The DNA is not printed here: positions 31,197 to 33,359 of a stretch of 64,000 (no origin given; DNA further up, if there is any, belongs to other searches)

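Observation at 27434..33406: About 6 kb AT-rich accessory island between sdhB and tRNA-Arg(CCG)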

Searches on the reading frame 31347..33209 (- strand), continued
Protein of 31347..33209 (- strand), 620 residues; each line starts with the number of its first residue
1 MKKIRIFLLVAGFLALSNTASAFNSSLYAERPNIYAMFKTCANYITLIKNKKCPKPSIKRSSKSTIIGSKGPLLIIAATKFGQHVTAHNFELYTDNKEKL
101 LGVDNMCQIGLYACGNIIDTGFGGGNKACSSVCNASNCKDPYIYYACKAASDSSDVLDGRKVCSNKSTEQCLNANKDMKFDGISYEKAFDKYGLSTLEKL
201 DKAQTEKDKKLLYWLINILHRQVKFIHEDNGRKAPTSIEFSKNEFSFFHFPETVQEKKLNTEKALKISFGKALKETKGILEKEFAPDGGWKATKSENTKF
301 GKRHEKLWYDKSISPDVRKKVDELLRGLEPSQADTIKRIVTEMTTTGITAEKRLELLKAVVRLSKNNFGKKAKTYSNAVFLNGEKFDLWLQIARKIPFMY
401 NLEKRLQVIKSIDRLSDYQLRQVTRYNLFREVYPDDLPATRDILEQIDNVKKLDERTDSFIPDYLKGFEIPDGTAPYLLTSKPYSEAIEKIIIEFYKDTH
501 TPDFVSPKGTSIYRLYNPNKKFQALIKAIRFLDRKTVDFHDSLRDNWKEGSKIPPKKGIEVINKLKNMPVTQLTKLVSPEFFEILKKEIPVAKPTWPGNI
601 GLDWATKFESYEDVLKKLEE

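Call 46: search_protein_representatives(alignment_id=A1)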
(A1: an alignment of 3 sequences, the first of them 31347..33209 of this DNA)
Query: 3 sequences, 600 profile positions. Proteins with E-value up to 0.001 (for the whole library): 5; up to 1e-10: 4; up to 1e-30: 3. The best 5 are listed.
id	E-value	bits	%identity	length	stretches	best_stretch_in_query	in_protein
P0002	0.0e+00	1179.4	-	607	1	1-600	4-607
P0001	0.0e+00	1078.3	-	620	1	3-600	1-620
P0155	4.4e-158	544.0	-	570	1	35-598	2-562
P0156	1.2e-13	67.0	-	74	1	548-600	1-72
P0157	1.5e-05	40.4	-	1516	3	264-331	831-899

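Call 62: search_solved_structures(query=A1, max_evalue=10)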
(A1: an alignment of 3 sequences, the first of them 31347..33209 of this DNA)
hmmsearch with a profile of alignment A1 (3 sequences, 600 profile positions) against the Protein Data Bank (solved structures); distinct sequences matched with E-value up to 10: 0.

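Call 68: find_related_loci(query=A1, collection=metagenome_contigs, flank=6000)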
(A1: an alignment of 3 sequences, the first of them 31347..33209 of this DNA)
Query A1 (620 aa) in metagenome_contigs; peptide patterns used: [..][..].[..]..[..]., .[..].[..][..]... (x = any residue, [..] = any of these).
347 stretches matched a pattern, but none encodes a relative of the query by tblastn (E <= 1e-3).

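Call 69: find_related_loci(query=window:31347-33209:-, collection=metagenome_contigs, flank=6000)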
Query window:31347-33209:- (620 aa) in metagenome_contigs; peptide patterns used: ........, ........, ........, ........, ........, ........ (x = any residue, [..] = any of these).
51 stretches matched a pattern; 1 encode a relative of the query (tblastn E <= 1e-3); 1 distinct loci.
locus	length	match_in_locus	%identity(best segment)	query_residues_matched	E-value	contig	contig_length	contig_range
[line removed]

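Call 70: find_encoding_contigs(protein=P0002, flank=3000, max_places=2)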
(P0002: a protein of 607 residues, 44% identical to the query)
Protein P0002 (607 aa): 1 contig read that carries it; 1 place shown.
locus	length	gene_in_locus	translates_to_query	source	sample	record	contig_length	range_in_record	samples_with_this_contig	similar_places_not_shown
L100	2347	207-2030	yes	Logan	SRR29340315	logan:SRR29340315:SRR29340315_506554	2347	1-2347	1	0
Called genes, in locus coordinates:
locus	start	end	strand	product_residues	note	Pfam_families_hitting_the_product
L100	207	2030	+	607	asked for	-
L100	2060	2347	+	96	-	?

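Call 71: find_encoding_contigs(protein=P0003, flank=3000, max_places=2)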
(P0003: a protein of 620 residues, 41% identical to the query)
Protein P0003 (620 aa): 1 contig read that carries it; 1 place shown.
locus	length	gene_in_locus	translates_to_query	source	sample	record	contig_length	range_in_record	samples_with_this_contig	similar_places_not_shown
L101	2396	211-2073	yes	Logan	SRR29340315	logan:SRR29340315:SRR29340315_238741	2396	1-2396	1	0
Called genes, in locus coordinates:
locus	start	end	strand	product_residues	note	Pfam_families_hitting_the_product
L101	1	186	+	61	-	?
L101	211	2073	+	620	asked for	-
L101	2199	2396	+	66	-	?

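Call 87: find_related_loci(query=window:31347-33209:-, collection=viral_contigs, flank=3000)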
Query window:31347-33209:- (620 aa) in viral_contigs; peptide patterns used: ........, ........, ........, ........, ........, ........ (x = any residue, [..] = any of these).
6 stretches matched a pattern, but none encodes a relative of the query by tblastn (E <= 1e-3).
